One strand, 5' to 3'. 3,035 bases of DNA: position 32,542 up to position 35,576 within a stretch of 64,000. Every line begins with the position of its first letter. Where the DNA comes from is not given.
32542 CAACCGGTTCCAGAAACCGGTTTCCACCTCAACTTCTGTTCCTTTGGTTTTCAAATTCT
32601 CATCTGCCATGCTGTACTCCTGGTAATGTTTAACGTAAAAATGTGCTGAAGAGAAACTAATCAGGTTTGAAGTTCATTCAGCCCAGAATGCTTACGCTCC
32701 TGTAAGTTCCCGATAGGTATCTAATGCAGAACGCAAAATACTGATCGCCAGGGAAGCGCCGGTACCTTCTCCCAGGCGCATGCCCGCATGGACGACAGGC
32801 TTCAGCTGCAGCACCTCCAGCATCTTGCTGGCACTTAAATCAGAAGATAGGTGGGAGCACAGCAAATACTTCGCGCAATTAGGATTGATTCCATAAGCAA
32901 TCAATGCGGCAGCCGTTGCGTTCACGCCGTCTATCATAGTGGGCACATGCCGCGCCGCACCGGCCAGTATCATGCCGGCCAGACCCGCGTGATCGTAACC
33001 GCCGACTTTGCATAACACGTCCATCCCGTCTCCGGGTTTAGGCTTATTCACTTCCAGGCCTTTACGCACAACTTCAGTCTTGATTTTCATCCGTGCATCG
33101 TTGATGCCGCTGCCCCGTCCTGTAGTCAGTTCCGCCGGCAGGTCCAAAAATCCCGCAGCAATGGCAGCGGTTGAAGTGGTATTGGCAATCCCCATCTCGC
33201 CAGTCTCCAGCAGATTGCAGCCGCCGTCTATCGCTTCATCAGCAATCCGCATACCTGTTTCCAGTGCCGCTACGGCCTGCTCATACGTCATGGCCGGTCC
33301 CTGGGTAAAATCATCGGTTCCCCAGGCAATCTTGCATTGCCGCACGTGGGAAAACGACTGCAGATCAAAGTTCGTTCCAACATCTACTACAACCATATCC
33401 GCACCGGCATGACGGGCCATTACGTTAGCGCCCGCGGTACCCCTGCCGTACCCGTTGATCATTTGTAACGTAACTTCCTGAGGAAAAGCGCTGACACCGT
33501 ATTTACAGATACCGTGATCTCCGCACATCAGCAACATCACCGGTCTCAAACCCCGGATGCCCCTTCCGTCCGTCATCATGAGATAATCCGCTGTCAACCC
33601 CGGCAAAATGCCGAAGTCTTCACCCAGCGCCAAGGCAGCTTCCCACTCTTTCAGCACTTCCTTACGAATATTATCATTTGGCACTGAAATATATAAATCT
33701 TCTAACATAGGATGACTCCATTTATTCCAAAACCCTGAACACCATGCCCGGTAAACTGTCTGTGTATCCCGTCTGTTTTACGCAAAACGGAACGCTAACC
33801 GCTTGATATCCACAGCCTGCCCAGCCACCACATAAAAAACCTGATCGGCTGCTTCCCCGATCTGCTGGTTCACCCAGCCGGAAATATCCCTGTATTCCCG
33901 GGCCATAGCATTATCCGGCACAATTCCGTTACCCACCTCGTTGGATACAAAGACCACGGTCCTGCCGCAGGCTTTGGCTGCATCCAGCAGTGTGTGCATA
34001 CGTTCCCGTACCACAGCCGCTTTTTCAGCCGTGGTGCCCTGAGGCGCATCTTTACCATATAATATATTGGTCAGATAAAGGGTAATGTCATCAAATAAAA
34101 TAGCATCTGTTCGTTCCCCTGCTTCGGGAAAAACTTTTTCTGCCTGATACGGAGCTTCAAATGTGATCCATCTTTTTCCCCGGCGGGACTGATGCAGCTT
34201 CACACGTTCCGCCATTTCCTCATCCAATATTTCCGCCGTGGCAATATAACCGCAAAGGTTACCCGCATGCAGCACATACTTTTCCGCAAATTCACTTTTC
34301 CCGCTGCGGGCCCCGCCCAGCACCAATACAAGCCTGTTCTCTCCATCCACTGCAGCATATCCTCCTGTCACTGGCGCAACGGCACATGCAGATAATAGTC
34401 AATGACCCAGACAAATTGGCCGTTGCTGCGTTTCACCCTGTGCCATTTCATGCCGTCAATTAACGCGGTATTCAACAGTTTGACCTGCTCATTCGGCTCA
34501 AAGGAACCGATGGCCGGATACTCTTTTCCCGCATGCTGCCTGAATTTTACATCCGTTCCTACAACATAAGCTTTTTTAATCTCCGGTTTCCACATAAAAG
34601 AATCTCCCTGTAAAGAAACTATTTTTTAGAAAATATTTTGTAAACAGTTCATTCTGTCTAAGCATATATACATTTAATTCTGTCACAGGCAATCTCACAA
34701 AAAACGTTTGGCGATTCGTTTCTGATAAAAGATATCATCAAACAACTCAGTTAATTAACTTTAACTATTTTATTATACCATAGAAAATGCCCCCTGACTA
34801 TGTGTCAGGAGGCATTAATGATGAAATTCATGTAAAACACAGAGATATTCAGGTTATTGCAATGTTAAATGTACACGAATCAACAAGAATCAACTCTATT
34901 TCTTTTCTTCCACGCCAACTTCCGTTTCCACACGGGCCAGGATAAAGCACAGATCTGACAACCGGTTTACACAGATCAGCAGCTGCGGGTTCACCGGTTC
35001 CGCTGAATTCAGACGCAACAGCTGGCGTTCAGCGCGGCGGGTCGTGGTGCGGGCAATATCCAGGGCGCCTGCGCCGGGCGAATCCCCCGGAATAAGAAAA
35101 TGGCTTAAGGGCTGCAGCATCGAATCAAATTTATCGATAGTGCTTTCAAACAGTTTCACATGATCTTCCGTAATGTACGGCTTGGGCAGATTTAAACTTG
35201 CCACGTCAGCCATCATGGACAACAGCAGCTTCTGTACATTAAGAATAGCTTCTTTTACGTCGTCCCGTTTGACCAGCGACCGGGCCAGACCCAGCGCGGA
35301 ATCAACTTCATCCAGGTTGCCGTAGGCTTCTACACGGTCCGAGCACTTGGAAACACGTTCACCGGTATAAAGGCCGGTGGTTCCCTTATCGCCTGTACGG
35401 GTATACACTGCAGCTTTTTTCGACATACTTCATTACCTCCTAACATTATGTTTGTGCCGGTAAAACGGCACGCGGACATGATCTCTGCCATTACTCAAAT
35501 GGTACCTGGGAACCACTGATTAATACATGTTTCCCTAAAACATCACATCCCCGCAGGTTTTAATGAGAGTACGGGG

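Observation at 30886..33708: Two complementary CobT paralogues flanking cobS: ArsA/ArsB-like heterodimer, possible phenolyl or unusual lower-ligand cobamide pathway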

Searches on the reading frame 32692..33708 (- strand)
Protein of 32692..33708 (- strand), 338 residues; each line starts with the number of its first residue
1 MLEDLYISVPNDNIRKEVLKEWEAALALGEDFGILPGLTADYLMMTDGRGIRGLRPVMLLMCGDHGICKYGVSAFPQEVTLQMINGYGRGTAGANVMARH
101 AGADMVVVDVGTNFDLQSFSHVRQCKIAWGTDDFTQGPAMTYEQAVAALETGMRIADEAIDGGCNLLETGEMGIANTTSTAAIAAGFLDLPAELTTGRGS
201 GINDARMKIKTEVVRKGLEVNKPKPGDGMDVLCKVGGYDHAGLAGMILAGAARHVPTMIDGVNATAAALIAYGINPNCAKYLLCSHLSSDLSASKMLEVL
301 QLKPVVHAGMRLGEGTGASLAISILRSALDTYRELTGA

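Call 3: search_protein_families(library=pfam, proteins=[window:32692-33708:-], max_evalue=0.01)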
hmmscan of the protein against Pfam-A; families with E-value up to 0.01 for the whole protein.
window:32692-33708:- (338 aa): 1 family
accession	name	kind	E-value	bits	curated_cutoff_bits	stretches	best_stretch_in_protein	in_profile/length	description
PF02277.22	DBI_PRT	-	1.2e-102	344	22.6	1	8-335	2-321/329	Phosphoribosyltransferase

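Call 4: search_protein_families(library=ncbifam, proteins=[window:32692-33708:-], max_evalue=0.01)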
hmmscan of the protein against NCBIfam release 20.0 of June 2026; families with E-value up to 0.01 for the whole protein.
window:32692-33708:- (338 aa): 3 families
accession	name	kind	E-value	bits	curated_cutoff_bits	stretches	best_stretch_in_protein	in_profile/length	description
TIGR03160.1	cobT_DBIPRT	equivalog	2.3e-98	329.5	319.3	1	33-335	24-326/334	nicotinate-nucleotide--dimethylbenzimidazole phosphoribosyltransferase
NF000996.0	PRK00105.1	subfamily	4.6e-98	328.7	306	1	11-335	15-338/350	nicotinate-nucleotide--dimethylbenzimidazole phosphoribosyltransferase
TIGR00303.2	TIGR00303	equivalog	4.7e-05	22.8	240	1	133-263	108-233/334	nicotinate mononucleotide-dependent phosphoribosyltransferase CobT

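Call 6: search_solved_structures(query=window:32692-33708:-, max_evalue=0.001, show_alignments=3)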
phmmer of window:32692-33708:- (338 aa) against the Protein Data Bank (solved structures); distinct sequences matched with E-value up to 0.001: 10.
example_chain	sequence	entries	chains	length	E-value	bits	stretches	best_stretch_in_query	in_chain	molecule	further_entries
4hdk_A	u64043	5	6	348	1.2e-73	251.3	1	12-329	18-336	ArsA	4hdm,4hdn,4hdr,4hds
4kqj_A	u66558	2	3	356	3.1e-52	180.9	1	56-332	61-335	Nicotinate-nucleotide--dimethylbenzimidazole phosphoribosyltransferase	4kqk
6b5f_A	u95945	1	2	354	1.1e-51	179.1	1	54-334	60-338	Nicotinate-nucleotide--dimethylbenzimidazole phosphoribosyltransferase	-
1d0s_A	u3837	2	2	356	5.7e-51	176.7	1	56-332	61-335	NICOTINATE MONONUCLEOTIDE:5,6-DIMETHYLBENZIMIDAZOLE PHOSPHORIBOSYLTRANSFERASE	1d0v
1j33_A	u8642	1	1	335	8.4e-51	176.2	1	56-329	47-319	CobT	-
1wx1_A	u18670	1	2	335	8.5e-51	176.2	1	56-329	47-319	nicotinate-nucleotide--dimethylbenzimidazole phosphoribosyltransferase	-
1jh8_A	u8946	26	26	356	1.6e-50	175.3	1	56-332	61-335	Nicotinate Mononucleotide:5,6-Dimethylbenzimidazole Phosphoribosyltransferase | Nicotinate-nucleotide--dimethylbenzimidazole phosphoribosyltransferase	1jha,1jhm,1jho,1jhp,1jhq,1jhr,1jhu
4kqf_A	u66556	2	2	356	1.3e-49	172.2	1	56-332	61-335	Nicotinate-nucleotide--dimethylbenzimidazole phosphoribosyltransferase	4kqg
4kqh_A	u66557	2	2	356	1.3e-49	172.2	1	56-332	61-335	Nicotinate-nucleotide--dimethylbenzimidazole phosphoribosyltransferase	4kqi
4hdk_B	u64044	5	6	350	1.3e-40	142.7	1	52-332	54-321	ArsB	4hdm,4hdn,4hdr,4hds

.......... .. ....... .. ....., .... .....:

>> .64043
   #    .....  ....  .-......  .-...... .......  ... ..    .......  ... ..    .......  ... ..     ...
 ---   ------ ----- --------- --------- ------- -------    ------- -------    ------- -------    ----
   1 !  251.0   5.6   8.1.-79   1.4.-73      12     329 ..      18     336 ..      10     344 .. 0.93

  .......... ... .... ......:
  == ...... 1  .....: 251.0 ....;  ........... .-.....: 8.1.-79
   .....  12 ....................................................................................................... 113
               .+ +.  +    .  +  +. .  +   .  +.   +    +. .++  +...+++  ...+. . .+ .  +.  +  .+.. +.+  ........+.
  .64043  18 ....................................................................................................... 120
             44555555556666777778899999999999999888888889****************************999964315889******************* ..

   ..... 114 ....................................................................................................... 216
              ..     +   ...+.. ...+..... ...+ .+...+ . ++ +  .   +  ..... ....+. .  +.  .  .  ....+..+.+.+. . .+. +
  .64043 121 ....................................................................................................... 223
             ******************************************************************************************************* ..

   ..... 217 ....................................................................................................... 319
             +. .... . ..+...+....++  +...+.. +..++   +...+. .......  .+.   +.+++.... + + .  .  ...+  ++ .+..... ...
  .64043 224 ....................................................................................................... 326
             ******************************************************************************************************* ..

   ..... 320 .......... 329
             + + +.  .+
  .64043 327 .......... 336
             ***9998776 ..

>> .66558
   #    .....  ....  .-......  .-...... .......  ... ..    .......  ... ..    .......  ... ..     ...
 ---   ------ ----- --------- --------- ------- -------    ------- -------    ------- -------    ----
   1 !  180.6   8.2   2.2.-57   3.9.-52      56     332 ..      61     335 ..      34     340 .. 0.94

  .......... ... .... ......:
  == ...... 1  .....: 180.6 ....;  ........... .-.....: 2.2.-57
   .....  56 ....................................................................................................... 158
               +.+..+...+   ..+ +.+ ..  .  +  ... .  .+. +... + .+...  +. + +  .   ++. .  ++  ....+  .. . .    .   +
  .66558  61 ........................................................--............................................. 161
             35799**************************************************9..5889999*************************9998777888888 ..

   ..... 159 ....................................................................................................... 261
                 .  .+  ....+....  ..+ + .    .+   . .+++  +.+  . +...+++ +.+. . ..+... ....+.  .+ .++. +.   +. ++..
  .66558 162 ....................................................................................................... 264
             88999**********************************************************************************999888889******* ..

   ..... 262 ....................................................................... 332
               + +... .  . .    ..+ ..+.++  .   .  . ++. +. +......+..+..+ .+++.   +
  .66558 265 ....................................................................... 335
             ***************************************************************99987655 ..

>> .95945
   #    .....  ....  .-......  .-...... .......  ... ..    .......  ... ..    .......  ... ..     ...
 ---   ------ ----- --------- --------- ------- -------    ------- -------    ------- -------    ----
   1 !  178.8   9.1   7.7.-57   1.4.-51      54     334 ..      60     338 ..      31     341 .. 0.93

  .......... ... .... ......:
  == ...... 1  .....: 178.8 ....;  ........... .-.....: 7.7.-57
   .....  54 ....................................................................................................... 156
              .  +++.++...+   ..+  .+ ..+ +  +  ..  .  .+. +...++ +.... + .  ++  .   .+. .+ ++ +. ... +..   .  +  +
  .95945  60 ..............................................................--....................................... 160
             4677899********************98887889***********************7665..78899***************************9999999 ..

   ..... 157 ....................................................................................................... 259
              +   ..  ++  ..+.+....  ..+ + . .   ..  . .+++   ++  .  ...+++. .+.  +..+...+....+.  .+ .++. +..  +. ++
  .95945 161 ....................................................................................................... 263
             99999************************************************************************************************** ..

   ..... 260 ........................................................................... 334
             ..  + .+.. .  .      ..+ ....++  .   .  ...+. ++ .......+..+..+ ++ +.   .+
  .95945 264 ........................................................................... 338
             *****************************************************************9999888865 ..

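Call 24: find_homologous_proteins(query=window:32692-33708:-, max_evalue=1e-20)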
Query window:32692-33708:- (338 aa): 7620 proteins with E <= 1e-20 among 8000 candidates; the best 120 are listed.
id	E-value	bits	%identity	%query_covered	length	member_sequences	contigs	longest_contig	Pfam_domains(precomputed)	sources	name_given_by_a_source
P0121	2.1e-210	716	95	100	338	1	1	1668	PF02277.23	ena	-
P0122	3.0e-204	695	91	100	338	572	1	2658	PF02277.23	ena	-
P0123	1.4e-203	693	92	100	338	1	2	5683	PF02277.23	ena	-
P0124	1.9e-201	686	90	100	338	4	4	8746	PF02277.23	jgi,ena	-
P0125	5.4e-201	685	91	100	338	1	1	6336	PF02277.23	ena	-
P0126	3.5e-200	682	90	100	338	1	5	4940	PF02277.23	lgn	-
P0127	3.6e-200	682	90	100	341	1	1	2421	PF02277.23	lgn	-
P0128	9.2e-200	681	90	100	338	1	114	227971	PF02277.23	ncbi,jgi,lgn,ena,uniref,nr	ncbi:MAG: nicotinate-nucleotide--dimethylbenzimidazole phosphoribosyltransferase [Succiniclasticum s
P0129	1.0e-199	680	90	100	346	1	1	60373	PF02277.23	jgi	-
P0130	1.2e-199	680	90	100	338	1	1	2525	PF02277.23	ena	-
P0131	1.2e-199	680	89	100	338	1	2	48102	PF02277.23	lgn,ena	-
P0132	1.4e-199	680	88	100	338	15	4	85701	PF02277.23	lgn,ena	-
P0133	2.3e-199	679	92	100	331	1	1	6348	PF02277.23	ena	-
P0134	2.4e-199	679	89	100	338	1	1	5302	PF02277.23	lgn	-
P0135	4.7e-199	678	89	100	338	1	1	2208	PF02277.23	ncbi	-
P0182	3.4e-134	465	69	90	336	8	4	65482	PF02277.23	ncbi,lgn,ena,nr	ncbi:MAG: nicotinate-nucleotide--dimethylbenzimidazole phosphoribosyltransferase [Phascolarctobacter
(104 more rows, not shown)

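Call 57: find_encoding_contigs(protein=P0182, flank=4000, max_places=1)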
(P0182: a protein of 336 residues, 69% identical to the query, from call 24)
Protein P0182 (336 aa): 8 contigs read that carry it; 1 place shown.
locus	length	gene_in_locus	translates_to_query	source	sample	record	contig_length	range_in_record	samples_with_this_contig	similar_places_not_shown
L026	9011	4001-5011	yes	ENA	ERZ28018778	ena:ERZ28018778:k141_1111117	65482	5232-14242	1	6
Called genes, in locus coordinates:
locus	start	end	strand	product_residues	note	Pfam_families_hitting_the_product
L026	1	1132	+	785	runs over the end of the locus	-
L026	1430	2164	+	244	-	PF00318:Ribosomal_S2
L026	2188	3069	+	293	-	PF25025:EF-Ts_N (faint), PF00889:EF_TS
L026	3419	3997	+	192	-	PF02283:CobU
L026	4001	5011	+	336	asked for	PF02277:DBI_PRT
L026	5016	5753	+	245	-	PF02654:CobS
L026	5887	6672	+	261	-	PF02277:DBI_PRT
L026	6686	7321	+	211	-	PF00300:His_Phos_1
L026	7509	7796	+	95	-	PF13451:zf_Tbcl, PF23477:zf_Tbcl_2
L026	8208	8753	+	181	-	PF01842:ACT, PF22629:ACT_AHAS_ss, PF13710:ACT_5, PF10369:ALS_ss_C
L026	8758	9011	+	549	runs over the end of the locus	PF02776:TPP_enzyme_N, PF00205:TPP_enzyme_M, PF02775:TPP_enzyme_C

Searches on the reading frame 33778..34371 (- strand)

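Call 3: search_protein_families(library=pfam, proteins=[window:33778-34371:-], max_evalue=0.01)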
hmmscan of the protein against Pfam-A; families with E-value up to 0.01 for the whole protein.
window:33778-34371:- (197 aa): 2 families
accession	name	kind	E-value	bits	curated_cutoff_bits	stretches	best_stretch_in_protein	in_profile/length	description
PF02283.22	CobU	-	5.7e-56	189.1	27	1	15-189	1-168/168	Cobinamide kinase / cobinamide phosphate guanyltransferase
PF06745.19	ATPase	-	0.00045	20.1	26.6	0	11-48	18-59/231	KaiC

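Call 4: search_protein_families(library=ncbifam, proteins=[window:33778-34371:-], max_evalue=0.01)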
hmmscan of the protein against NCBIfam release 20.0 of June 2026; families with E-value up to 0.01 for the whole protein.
window:33778-34371:- (197 aa): 1 family
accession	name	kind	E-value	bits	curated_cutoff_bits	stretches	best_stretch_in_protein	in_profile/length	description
NF004469.0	PRK05800.1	equivalog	4.4e-54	182.7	161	1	13-191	3-171/173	bifunctional adenosylcobinamide kinase/adenosylcobinamide-phosphate guanylyltransferase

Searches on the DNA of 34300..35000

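Call 40: search_rna_families(source=window, start=34300, end=35000, threshold=evalue, max_evalue=1, show_alignments=1)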
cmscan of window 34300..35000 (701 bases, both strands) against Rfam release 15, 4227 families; matches with E-value up to 1: 3.
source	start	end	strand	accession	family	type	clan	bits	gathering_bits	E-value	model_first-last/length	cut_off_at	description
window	34780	34899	-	RF01859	Phe_leader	Cis-reg; leader;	-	25.1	55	0.078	1-125/125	no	Phenylalanine leader peptide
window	34783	34919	-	RF01775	RsaOG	Gene; sRNA;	-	21.7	50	0.68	1-147/147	no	RNA S.aureus Orsay G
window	34729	34824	-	RF02515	AfaR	Gene; sRNA;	-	18.9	100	0.79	1-234/234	no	AfaR small RNA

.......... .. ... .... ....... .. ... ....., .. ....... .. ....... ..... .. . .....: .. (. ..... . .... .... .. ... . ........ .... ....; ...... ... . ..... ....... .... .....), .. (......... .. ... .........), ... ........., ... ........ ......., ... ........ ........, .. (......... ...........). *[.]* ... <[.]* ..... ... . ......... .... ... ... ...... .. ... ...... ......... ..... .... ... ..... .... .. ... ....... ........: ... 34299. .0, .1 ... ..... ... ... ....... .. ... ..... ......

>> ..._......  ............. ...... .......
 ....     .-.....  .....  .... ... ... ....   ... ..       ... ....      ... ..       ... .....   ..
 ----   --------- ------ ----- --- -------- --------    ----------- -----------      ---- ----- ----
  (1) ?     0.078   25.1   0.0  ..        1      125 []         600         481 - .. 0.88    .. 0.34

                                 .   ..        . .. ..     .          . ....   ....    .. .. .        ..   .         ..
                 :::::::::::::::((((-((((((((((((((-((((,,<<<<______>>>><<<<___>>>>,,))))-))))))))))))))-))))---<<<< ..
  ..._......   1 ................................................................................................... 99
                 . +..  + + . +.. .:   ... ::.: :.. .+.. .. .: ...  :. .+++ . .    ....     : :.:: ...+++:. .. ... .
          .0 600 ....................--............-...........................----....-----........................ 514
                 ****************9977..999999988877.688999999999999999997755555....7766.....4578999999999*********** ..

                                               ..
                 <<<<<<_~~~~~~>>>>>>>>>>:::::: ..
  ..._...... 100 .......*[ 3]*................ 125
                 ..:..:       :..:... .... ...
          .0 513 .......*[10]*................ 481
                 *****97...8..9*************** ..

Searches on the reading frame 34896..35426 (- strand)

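Call 3: search_protein_families(library=pfam, proteins=[window:34896-35426:-], max_evalue=0.01)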
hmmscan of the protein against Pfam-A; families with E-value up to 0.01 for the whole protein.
window:34896-35426:- (176 aa): 1 family
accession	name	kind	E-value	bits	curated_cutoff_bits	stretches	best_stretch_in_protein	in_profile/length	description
PF01923.23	Cob_adeno_trans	-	3.5e-51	174.1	24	1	7-166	1-170/171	Cobalamin adenosyltransferase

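Call 4: search_protein_families(library=ncbifam, proteins=[window:34896-35426:-], max_evalue=0.01)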
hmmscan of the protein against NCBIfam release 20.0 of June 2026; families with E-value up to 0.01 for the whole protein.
window:34896-35426:- (176 aa): 1 family
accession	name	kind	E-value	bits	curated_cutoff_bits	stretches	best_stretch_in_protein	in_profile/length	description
TIGR00636.1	PduO_Nterm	equivalog_domain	1.6e-47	161.4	108.45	1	8-168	1-160/171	cob(I)yrinic acid a,c-diamide adenosyltransferase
